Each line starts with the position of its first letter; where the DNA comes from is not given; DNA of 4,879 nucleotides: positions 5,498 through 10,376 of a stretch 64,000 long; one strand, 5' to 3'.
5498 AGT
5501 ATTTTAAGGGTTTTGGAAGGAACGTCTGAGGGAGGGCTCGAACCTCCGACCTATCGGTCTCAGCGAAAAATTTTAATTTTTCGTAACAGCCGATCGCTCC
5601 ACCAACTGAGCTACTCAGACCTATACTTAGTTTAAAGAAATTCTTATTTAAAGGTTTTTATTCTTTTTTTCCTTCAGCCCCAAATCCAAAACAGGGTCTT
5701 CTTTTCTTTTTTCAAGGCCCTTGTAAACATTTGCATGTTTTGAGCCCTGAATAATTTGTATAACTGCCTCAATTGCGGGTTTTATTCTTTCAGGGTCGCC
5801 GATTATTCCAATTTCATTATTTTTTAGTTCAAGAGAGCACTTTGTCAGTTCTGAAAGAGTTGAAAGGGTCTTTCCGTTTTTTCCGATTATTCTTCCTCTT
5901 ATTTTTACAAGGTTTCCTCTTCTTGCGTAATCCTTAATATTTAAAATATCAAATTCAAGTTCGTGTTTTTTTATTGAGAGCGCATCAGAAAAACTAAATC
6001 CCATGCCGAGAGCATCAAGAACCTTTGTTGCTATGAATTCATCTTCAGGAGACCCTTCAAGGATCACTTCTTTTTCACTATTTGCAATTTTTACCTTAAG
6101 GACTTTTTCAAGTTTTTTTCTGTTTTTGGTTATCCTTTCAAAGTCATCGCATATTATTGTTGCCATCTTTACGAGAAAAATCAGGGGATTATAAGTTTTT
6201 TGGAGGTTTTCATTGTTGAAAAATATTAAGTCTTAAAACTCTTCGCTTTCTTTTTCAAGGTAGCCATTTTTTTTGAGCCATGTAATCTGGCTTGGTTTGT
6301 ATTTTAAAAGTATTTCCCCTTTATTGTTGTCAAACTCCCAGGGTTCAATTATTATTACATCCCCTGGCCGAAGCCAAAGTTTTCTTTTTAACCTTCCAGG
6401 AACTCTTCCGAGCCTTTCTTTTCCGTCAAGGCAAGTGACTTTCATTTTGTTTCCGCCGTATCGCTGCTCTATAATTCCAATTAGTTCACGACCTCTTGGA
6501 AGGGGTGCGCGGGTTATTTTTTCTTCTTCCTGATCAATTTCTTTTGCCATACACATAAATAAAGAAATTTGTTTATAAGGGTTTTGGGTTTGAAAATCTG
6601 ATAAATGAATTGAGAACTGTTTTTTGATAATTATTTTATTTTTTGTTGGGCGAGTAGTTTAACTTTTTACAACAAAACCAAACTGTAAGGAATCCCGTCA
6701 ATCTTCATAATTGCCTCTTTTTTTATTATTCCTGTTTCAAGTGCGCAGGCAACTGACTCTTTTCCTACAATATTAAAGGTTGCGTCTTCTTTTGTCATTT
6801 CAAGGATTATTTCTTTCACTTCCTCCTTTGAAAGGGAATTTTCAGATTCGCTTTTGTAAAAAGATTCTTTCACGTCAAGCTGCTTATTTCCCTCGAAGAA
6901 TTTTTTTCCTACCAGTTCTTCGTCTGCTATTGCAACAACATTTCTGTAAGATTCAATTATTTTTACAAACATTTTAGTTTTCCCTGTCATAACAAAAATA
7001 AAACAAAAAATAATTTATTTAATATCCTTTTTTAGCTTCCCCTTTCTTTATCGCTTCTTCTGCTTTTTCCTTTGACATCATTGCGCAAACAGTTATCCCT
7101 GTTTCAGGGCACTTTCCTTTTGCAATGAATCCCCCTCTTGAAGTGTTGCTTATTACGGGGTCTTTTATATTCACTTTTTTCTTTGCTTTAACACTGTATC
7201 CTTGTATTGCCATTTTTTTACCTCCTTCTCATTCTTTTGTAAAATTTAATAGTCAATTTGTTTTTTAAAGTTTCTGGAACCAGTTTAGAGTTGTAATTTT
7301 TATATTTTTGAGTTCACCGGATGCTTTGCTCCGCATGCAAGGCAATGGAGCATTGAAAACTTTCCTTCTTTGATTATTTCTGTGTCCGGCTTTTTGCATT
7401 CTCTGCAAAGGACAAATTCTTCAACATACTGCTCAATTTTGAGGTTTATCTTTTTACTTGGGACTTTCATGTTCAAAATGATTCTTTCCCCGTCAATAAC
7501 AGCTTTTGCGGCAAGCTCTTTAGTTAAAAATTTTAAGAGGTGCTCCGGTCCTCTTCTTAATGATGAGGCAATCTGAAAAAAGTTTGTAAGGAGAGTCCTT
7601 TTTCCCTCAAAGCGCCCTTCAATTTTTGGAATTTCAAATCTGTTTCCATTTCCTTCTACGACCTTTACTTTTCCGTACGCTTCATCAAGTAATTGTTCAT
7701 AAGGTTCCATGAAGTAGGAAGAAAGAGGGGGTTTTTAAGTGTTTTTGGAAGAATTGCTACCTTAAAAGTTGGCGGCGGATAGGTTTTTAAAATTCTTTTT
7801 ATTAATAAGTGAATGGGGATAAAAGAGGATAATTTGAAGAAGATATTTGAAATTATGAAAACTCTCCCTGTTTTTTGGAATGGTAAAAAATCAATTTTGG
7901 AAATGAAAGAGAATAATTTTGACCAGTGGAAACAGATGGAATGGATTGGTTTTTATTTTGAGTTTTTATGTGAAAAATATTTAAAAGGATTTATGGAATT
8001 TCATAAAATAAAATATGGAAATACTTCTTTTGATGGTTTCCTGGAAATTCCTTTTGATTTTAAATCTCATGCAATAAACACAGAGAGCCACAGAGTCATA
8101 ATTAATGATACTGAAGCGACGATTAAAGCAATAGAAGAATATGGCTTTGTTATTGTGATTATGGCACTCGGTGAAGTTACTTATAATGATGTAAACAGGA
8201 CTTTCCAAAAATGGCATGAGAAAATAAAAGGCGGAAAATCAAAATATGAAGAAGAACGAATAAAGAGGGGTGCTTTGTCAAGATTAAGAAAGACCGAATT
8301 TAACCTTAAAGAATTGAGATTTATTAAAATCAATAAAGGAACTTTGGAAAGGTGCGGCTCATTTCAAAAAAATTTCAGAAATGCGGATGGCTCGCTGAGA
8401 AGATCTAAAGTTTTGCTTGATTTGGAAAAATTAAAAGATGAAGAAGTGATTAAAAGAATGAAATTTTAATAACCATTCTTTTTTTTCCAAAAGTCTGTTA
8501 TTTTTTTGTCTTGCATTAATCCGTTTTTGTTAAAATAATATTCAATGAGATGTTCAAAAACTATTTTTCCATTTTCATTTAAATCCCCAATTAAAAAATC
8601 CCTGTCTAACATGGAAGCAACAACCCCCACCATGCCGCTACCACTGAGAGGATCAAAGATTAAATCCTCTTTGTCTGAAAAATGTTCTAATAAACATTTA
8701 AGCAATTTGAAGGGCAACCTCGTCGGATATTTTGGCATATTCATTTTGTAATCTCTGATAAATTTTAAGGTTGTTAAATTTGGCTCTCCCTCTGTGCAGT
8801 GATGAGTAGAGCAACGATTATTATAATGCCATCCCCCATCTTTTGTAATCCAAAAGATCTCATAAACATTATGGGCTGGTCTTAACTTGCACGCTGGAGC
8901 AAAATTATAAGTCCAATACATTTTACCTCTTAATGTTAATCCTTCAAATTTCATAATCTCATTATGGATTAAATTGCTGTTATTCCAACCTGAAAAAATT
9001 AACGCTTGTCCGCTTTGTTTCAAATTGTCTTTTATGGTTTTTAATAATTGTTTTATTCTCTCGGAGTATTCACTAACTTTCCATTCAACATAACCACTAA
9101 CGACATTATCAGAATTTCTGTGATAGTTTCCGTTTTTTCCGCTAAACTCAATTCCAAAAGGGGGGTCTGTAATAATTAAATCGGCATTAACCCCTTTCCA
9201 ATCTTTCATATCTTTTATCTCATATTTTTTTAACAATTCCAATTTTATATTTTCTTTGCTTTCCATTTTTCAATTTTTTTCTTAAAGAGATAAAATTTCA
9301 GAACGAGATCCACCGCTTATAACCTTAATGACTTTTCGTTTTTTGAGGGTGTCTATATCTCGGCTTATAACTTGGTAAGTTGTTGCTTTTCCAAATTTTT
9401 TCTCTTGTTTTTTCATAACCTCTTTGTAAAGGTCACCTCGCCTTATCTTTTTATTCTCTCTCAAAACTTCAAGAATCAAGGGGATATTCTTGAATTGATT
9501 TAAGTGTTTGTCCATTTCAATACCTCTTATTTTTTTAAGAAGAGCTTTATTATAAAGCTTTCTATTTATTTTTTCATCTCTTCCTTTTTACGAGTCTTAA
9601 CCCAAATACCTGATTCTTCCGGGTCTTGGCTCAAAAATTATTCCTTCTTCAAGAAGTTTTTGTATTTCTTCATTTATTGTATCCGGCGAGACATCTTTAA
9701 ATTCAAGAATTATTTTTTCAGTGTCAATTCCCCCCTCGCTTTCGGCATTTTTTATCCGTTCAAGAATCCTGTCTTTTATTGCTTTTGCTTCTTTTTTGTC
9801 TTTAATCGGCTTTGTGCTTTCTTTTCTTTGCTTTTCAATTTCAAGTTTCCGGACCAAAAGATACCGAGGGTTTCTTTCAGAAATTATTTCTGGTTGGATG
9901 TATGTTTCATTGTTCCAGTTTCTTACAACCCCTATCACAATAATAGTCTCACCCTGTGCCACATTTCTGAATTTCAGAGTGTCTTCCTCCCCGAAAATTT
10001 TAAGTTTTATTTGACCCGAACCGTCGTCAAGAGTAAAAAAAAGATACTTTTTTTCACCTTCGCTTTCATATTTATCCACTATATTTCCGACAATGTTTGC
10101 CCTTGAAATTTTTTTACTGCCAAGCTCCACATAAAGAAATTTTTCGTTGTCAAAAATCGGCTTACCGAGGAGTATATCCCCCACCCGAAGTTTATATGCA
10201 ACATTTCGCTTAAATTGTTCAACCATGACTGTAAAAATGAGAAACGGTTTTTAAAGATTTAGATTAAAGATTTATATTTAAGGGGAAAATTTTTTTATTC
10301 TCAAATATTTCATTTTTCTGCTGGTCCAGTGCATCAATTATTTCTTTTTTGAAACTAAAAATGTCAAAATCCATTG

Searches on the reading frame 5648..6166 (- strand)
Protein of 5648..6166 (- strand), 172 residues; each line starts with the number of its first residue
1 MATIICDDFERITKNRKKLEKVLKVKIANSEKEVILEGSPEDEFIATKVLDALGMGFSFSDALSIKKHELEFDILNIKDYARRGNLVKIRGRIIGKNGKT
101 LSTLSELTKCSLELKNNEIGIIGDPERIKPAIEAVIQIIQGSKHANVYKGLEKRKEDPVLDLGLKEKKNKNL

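Call 11: search_protein_families(library=pfam, proteins=[window:5648-6166:-], max_evalue=0.001)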
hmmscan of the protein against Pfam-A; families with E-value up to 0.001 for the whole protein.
window:5648-6166:- (172 aa): 4 families
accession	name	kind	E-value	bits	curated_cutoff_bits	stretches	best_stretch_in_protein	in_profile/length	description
PF21800.4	KH_KRR1_2nd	-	2.1e-09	37.7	27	1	72-140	3-72/91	KRR1 small subunit processome component, second KH domain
PF00013.35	KH_1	-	2.2e-07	31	21.5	1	90-136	11-65/66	KH domain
PF22891.2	KH_PNO1_2nd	-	2.5e-07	31.1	27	1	74-151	7-83/90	Eukaryotic type KH-domain (KH-domain type I) (327.11.2)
PF00403.32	HMA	-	0.00021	22.1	24.8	0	99-141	18-58/62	Heavy-metal-associated domain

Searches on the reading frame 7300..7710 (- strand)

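Call 11: search_protein_families(library=pfam, proteins=[window:7300-7710:-], max_evalue=0.001)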
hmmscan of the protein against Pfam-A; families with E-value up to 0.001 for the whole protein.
window:7300-7710:- (136 aa): 1 family
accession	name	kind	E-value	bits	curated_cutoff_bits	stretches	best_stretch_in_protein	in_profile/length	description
PF01873.23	eIF-5_eIF-2B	-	7.6e-35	119.8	27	1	21-129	7-117/117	Domain found in IF2B/IF5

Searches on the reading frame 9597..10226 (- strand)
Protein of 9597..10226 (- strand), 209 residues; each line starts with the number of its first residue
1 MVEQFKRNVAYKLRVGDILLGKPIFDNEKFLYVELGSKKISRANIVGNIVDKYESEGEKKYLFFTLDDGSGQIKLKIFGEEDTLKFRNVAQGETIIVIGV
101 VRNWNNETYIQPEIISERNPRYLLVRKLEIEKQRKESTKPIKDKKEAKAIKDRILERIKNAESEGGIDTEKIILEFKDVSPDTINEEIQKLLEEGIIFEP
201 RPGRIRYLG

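Call 12: search_protein_families(library=pfam, proteins=[window:9597-10226:-], max_evalue=0.001)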
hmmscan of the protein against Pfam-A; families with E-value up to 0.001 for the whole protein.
window:9597-10226:- (209 aa): 3 families
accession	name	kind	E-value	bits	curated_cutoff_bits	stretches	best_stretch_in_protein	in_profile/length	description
PF01336.31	tRNA_anti-codon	-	1.4e-10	41.4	27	1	45-111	3-64/75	OB-fold nucleic acid binding domain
PF08784.17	RPA_C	-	0.00039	21.6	22.6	1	143-198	45-100/106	Replication protein A C terminal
PF13742.12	tRNA_anti_2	-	0.00067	20.3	27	0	43-109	22-86/95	OB-fold nucleic acid binding domain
